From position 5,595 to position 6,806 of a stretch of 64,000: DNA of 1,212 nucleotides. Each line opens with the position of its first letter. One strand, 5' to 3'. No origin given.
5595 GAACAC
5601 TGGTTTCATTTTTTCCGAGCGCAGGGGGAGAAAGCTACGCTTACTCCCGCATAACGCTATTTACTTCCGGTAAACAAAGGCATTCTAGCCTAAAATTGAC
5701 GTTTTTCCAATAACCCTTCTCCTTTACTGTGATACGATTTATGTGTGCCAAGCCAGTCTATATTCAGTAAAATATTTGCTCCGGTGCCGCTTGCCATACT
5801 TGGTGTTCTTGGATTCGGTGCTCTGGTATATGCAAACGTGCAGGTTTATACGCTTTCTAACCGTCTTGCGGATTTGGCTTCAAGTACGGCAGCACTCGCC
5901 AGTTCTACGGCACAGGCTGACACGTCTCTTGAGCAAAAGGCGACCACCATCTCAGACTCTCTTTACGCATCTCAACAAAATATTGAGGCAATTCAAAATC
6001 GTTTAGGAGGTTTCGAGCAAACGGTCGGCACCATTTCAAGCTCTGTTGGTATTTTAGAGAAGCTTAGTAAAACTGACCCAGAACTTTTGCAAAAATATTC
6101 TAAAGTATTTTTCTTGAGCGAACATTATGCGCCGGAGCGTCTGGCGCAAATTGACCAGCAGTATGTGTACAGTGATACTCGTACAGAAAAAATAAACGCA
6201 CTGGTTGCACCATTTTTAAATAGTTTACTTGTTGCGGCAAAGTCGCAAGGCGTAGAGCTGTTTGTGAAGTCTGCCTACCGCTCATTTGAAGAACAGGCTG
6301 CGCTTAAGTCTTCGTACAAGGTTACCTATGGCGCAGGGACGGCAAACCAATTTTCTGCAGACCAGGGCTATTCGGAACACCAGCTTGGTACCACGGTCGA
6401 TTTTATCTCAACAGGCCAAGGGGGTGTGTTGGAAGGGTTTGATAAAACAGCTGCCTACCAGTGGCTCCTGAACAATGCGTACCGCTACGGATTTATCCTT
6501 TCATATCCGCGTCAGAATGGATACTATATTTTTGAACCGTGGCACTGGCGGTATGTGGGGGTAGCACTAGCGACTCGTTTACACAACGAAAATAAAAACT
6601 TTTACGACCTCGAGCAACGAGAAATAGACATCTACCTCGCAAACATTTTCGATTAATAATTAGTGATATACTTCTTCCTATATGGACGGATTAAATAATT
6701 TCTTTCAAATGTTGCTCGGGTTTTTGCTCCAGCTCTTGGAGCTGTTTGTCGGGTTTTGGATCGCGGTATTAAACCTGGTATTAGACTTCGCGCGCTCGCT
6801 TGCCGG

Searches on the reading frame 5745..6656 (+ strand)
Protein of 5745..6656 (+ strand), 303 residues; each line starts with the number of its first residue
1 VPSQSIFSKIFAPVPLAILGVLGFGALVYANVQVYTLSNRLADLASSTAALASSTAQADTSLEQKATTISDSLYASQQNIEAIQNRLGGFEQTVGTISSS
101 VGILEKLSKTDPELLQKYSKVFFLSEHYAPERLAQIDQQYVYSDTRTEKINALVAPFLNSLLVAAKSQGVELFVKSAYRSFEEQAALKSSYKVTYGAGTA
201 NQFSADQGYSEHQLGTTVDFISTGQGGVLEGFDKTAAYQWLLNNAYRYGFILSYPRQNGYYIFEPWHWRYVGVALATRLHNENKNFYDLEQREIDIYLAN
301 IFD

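Call 23: search_protein_families(library=pfam, proteins=[window:5745-6656:+], max_evalue=0.00001)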
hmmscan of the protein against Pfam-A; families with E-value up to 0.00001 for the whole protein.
window:5745-6656:+ (303 aa): 1 family
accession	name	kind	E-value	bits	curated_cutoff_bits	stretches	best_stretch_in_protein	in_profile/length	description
PF02557.22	VanY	-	1.2e-32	112.9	25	1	149-272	3-131/132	D-alanyl-D-alanine carboxypeptidase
